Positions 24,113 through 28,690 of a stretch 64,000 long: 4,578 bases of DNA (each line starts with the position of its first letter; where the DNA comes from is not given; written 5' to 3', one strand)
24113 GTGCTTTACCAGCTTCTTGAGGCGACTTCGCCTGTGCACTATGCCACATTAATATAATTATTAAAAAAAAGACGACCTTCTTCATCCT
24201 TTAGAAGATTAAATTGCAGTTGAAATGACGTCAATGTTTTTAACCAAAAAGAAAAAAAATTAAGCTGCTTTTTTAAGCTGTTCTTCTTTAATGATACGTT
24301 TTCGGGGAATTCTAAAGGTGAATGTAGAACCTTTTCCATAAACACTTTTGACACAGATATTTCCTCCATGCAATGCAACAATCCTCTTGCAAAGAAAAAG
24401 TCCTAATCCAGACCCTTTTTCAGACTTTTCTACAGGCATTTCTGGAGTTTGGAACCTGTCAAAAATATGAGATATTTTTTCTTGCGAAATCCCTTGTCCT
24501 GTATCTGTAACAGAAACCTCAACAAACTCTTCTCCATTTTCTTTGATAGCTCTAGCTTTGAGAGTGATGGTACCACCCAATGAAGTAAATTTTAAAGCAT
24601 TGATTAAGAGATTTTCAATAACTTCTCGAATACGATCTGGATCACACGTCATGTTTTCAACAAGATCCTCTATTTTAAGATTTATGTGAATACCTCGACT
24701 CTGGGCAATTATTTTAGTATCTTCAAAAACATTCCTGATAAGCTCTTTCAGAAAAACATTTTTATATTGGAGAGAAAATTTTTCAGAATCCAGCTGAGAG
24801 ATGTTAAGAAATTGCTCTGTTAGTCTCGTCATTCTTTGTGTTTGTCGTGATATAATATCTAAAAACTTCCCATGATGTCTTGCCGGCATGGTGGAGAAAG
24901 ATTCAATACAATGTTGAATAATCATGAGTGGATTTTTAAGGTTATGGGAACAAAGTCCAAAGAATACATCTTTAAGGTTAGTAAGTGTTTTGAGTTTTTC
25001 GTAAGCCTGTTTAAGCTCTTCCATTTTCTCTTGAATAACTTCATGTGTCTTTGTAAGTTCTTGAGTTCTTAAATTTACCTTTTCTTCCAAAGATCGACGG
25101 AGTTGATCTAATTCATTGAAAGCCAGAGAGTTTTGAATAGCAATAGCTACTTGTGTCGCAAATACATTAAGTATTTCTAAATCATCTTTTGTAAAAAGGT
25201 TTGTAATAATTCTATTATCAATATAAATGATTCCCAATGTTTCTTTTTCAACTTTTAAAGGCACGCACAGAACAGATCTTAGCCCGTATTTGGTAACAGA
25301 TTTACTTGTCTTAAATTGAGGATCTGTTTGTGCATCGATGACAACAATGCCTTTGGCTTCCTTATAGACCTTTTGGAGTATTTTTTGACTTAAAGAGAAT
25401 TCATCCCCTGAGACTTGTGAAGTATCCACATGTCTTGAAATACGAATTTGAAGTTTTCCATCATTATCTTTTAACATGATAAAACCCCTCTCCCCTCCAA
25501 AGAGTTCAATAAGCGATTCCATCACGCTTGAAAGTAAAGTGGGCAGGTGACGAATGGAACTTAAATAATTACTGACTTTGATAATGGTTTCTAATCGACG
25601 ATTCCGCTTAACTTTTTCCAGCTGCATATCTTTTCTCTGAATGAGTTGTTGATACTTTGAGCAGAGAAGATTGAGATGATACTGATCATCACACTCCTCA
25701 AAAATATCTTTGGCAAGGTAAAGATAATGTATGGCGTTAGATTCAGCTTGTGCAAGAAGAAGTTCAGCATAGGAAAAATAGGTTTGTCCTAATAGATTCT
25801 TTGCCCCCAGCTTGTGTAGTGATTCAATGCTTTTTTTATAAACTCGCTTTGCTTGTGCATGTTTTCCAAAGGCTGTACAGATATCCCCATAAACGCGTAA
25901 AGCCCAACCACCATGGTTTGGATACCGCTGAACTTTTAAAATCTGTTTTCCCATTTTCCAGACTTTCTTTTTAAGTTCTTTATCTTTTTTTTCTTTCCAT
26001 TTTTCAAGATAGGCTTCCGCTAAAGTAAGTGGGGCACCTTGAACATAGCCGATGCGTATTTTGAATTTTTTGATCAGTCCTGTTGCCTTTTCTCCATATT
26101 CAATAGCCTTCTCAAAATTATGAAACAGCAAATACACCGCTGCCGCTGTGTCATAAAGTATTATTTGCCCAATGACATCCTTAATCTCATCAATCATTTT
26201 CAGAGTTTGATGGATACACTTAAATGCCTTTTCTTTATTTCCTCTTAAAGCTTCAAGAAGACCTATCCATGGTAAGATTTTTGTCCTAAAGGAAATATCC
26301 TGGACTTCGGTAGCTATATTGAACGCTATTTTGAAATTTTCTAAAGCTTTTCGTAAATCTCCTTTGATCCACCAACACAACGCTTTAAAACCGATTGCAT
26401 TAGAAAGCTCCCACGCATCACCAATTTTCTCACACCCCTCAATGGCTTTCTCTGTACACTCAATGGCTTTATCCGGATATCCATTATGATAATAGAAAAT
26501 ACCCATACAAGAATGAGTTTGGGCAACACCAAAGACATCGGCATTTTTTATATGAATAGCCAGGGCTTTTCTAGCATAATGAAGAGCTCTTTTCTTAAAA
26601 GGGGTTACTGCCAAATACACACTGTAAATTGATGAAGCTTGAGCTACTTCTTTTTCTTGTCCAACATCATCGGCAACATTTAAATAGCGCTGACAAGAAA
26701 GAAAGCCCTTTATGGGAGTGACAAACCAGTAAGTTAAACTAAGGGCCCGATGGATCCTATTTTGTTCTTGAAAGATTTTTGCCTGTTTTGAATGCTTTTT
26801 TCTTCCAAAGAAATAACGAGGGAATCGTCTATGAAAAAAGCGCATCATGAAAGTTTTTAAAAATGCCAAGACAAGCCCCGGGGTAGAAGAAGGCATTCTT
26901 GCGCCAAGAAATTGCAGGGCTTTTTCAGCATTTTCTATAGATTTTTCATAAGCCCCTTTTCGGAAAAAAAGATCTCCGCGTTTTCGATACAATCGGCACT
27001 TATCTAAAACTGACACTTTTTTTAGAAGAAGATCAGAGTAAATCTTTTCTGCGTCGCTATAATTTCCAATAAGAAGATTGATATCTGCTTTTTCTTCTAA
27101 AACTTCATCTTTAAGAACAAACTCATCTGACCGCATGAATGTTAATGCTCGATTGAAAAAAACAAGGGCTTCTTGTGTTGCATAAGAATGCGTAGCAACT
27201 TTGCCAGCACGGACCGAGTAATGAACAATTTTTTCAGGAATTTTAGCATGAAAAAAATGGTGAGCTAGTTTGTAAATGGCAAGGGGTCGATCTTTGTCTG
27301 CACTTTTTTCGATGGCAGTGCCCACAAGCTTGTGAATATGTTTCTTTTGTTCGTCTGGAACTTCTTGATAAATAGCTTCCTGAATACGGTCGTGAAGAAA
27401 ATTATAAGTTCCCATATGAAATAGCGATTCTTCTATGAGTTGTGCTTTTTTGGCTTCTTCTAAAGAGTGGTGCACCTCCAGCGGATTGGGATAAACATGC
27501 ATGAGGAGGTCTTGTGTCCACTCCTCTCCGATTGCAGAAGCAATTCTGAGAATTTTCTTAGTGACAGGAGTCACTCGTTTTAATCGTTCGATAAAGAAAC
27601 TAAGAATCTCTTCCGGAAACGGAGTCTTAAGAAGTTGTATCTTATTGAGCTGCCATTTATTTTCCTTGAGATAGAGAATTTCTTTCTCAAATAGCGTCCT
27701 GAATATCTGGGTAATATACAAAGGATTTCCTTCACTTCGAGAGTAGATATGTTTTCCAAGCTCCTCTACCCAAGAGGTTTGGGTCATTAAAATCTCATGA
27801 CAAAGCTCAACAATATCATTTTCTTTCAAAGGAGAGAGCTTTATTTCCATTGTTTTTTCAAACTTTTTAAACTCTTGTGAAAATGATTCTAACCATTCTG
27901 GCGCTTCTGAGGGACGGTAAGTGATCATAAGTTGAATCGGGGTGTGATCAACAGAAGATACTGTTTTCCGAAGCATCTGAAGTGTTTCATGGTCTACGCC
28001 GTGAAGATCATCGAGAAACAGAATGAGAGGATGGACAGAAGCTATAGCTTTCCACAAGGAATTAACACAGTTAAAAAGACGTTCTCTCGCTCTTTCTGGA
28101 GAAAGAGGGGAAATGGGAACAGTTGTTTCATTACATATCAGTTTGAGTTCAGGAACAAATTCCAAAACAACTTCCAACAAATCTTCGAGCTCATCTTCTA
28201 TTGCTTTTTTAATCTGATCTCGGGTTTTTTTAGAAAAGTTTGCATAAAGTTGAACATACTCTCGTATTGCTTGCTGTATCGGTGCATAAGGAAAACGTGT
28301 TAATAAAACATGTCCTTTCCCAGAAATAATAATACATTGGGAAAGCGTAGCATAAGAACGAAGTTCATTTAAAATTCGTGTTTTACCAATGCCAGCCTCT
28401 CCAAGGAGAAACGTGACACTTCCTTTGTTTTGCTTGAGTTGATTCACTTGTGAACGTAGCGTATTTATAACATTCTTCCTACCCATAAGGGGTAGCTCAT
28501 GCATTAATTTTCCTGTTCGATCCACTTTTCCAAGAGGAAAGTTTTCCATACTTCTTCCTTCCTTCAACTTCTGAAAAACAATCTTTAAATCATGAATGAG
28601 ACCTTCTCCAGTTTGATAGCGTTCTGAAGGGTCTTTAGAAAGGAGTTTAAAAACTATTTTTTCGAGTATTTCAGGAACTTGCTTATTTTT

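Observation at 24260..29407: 1715-aa dual kinase: eukaryotic-type Ser/Thr kinase, AAA+/NACHT-like ATPase, TPR, GAF and histidine kinase in one polypeptide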

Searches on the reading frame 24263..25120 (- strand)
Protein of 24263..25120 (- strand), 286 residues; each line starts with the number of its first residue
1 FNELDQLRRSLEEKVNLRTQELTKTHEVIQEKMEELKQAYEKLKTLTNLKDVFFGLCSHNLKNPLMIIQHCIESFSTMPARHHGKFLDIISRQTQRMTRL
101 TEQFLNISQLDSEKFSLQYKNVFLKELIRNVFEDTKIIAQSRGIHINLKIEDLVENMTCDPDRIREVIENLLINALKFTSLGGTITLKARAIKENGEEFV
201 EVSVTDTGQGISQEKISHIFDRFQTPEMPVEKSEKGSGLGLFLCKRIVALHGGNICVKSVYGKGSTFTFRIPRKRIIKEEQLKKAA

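Call 67: find_homologous_proteins(query=window:24263-25120:-, max_evalue=1e-10)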
Query window:24263-25120:- (286 aa): 992 proteins with E <= 1e-10 among 2611 candidates; the best 120 are listed.
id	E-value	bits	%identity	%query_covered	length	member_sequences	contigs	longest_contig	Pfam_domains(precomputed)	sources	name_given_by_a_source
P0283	5.1e-40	155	37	95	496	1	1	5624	PF00672.31,PF02518.32,PF00512.32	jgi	-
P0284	1.0e-34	138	37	85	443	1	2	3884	PF13185.13,PF01590.33,PF02518.32,PF13492.13,PF00512.32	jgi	-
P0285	4.4e-34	136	33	94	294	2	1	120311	PF13581.13,PF02518.32,PF00512.32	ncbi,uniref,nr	ncbi:diguanylate cyclase/phosphodiesterase (GGDEF & EAL domains) with PAS/PAC sensor(s) [Dissulfurib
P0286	1.0e-33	135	33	97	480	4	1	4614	PF02518.32,PF00512.32,PF00990.27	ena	-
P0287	2.6e-33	133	35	88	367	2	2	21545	PF13581.13,PF02518.32,PF00512.32,PF00072.31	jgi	-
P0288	6.4e-33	132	35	83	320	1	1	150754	PF13581.13,PF02518.32,PF00512.32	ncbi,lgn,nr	ncbi:MAG: HAMP domain-containing histidine kinase [Candidatus Pacebacteria bacterium]|nr:HAMP domain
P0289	9.2e-33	131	32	95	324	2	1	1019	PF13185.13,PF01590.33,PF13581.13,PF02518.32,PF13492.13,PF00512.32,PF13589.13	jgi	jgi:signal transduction histidine kinase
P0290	3.8e-32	129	35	83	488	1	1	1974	PF00672.31,PF12729.14,PF02518.32,PF00512.32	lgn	-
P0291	5.4e-32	129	35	85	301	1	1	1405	PF02518.32,PF00512.32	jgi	-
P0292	6.2e-32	129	33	89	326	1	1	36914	PF13581.13,PF02518.32,PF00512.32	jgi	jgi:signal transduction histidine kinase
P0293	8.9e-32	128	36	92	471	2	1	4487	PF00672.31,PF02518.32,PF08521.17,PF00512.32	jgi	jgi:heavy metal sensor kinase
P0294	9.3e-32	128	33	94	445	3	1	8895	PF08447.19,PF13426.14,PF13188.14,PF08448.17,PF02518.32,PF00512.32,PF00989.32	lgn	-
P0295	1.5e-31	128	35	84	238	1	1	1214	PF02518.32,PF00512.32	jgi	jgi:signal transduction histidine kinase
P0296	1.9e-31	127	34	85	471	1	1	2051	PF02518.32,PF00512.32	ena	-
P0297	2.4e-31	127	34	89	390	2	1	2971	PF13185.13,PF02518.32,PF13492.13,PF00512.32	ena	-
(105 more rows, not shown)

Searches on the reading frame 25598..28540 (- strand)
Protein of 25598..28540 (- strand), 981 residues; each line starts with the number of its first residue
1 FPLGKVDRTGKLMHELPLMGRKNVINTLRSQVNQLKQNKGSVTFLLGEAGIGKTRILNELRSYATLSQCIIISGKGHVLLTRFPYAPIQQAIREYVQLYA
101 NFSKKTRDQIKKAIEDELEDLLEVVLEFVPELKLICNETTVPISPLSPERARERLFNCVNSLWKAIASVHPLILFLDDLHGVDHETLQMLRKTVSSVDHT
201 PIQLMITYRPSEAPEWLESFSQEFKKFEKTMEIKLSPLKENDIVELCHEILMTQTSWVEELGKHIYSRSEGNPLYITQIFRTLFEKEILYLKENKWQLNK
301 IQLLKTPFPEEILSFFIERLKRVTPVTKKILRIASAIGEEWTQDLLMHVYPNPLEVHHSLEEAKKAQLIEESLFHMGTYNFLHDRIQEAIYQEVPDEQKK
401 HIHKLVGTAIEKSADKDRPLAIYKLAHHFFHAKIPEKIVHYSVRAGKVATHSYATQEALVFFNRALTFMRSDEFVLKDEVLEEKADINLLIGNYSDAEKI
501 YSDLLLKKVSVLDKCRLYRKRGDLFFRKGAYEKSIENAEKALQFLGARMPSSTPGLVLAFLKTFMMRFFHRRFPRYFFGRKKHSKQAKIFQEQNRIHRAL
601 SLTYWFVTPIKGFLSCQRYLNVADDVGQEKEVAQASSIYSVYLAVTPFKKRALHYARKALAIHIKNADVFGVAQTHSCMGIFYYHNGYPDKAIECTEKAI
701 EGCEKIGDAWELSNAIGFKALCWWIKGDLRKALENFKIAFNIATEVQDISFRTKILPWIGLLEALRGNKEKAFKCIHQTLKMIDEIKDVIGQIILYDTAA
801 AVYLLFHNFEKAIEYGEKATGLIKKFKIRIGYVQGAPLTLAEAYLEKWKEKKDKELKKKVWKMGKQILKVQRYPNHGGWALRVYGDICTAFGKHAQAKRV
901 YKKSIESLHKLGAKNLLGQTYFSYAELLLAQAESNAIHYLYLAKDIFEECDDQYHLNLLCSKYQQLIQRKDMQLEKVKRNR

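Call 32: search_solved_structures(query=window:25598-28540:-, max_evalue=1, show_alignments=1)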
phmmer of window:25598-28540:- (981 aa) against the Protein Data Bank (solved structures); distinct sequences matched with E-value up to 1: 22.
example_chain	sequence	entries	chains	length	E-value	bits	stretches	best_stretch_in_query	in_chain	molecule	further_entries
4g2v_A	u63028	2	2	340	0.00073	20.9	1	731-906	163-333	G-protein-signaling modulator 2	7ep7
3ro2_A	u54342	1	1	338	0.00075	20.9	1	731-906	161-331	G-protein-signaling modulator 2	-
3sf4_A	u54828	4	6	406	0.001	20.4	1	729-915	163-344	G-protein-signaling modulator 2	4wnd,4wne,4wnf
4wng_A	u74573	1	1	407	0.001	20.4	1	729-915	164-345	G-protein-signaling modulator 2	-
6hc2_A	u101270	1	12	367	0.0011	20.3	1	729-914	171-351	G-protein-signaling modulator 2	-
5a6c_A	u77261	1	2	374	0.0019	19.5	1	729-913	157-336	G-PROTEIN-SIGNALING MODULATOR 2, AFADIN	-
5a7d_B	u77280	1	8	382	0.003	18.9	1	691-834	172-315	PINS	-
4jhr_A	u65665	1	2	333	0.0037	18.6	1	729-916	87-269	G-protein-signaling modulator 2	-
3ro3_A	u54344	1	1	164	0.0048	18.2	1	762-911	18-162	G-protein-signaling modulator 2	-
4a1s_A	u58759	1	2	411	0.0052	18.1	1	691-834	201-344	PARTNER OF INSCUTEABLE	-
8bu0_A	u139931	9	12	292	0.0089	17.3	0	652-738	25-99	Consensus tetratricopeptide repeat protein | Crystal structure of an 8-repeat consensus TPR superhelix with Zinc. | Monomer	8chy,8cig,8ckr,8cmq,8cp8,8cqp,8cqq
3kd7_A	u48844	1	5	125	0.01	17.1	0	515-544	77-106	CTPR390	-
9qhc_A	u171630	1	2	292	0.02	16.2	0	652-741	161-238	Engineered tetratricopeptide repeat protein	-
8fy4_B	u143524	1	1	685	0.038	15.2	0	770-857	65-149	CCR4-NOT transcription complex subunit 10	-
8fy3_B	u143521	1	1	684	0.041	15.1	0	771-857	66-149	CCR4-NOT transcription complex subunit 10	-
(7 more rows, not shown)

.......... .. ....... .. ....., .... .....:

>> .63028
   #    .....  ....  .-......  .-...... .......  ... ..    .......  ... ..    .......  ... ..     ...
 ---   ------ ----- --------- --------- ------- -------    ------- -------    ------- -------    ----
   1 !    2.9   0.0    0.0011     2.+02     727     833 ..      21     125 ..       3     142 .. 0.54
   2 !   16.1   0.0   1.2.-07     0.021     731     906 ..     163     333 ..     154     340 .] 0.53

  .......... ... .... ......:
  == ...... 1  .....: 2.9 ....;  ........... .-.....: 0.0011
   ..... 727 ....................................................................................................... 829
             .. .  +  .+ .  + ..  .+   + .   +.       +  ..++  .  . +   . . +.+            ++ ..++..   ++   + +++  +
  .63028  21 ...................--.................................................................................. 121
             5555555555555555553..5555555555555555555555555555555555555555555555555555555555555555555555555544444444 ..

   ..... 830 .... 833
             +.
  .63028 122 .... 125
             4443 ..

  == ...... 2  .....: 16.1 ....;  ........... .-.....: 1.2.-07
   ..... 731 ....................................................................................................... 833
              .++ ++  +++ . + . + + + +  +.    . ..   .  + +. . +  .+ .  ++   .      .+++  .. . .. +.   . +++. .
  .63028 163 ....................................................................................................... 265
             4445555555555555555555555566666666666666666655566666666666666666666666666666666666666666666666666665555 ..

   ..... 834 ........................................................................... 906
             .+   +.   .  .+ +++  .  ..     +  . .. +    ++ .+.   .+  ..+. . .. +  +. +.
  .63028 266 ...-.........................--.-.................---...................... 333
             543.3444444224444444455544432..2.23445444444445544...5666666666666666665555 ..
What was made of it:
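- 25643..27007 (-): TPR-like helical repeat sensor region (residues 801-1255). PDB hits to LGN/Pins TPRs (call 32).
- Tried and rejected: PDB sequence search with the STAND-TPR core (call 32).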

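Call 45: search_protein_representatives(protein=window:25598-28540:-)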
Query: 981 residues. Proteins with E-value up to 0.001 (for the whole library): 89712; up to 1e-10: 47457; up to 1e-30: 4792. The best 150 are listed.
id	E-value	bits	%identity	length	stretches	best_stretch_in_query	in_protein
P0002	0.0e+00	1332.2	59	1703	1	1-974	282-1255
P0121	6.9e-113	395.0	28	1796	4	17-544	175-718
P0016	6.2e-108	378.6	28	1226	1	4-928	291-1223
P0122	6.0e-103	362.1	29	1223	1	1-923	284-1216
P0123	2.5e-96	340.2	28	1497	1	1-955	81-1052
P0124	1.4e-95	337.7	26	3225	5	16-490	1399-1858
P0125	5.8e-88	312.5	26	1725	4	18-555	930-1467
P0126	6.1e-88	312.4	27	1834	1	1-957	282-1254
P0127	7.7e-88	312.1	26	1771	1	1-958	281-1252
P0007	9.6e-88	311.8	27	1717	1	1-957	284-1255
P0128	9.2e-87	308.5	26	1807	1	1-956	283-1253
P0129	2.2e-86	307.3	27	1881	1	1-930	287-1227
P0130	6.7e-86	305.7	27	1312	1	1-954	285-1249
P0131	1.9e-85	304.2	27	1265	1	3-959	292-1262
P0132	3.0e-85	303.5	27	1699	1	1-962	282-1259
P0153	9.7e-78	278.7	26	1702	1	10-958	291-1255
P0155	1.0e-76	275.3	27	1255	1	18-959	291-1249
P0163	1.2e-75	271.8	25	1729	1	1-953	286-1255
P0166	2.0e-75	271.0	24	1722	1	2-947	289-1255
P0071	3.8e-64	233.7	25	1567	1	1-947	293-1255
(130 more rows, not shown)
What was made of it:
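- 25643..27007 (-): Homologues are collinear over the whole region (call 45).
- In nearly all top hits the match starts at residue 280-300, which leaves room for an N-terminal kinase-sized domain (call 45).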

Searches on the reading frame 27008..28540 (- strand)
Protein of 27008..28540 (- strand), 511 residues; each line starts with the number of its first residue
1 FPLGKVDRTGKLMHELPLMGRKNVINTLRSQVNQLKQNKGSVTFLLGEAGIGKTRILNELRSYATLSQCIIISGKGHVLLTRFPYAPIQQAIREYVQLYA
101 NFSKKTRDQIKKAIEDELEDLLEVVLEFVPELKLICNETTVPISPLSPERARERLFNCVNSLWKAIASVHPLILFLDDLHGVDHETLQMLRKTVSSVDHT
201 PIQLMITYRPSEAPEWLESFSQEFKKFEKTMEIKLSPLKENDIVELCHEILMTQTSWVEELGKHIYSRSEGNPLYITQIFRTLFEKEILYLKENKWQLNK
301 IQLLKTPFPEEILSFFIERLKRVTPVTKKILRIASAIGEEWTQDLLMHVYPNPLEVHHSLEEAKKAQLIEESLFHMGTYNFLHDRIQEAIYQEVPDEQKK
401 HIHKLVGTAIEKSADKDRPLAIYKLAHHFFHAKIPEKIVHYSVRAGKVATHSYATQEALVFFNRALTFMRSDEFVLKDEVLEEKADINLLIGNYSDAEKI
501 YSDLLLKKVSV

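Call 47: predict_structure(alignment_id=A2)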
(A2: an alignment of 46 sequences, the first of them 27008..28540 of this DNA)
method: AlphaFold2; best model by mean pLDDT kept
length: 511 residues; sequences in the alignment: 46
mean_pLDDT: 90.4   pTM: 0.87
mean pLDDT of the five models: 90.4, 89.8, 89.4, 89.4, 87.9
residues with pLDDT >= 90: 366; 70-90: 123; 50-70: 10; < 50: 12
segments of 3 or more residues with pLDDT < 50: 1-12
pLDDT, mean of each block of 10 residues (from residue 1): 39 67 95 94 94 91 94 83 86 94 96 93 91 85 83 94 96 96 92 90 95 90 87 96 93 89 94 91 90 90 89 85 95 93 95 97 93 88 89 95 97 90 95 97 96 92 96 90 95 94 84 57
secondary structure, 60 per line:
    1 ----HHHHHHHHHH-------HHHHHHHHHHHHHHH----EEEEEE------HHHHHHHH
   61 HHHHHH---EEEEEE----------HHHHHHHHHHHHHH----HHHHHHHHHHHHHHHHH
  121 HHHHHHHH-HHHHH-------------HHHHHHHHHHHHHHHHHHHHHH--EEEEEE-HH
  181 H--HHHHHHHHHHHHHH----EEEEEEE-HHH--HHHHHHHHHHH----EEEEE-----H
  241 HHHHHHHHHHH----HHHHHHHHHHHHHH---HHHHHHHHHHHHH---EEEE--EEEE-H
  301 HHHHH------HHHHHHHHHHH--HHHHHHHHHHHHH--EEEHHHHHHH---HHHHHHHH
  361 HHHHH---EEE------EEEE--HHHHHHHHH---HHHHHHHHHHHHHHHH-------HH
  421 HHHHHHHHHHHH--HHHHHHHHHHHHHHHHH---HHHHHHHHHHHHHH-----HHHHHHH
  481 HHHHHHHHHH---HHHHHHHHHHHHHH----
elements in order: H5-14 H22-36 E41-46 H53-66 E70-75 H86-99 H104-128 H130-134 H148-169 E172-177 H184-197 E202-208 H215-225 E230-234 H240-251 H256-269 H273-285 E289-292 E295-298 H300-305 H312-322 H325-337 E340-342 H343-349 H353-365 E369-371 E378-381 H384-392 H396-411 H419-432 H435-451 H455-468 H474-490 H494-507
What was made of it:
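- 27008..28540 (-): STAND nucleotide-binding oligomerisation domain plus winged helix and arm (residues 290-800). Motifs: Walker A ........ (28379-28402), Walker B ILFLDD (28007-28024), GNP motif, LHD motif. AlphaFold2 model pLDDT 90.4, pTM 0.87 (call 47).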
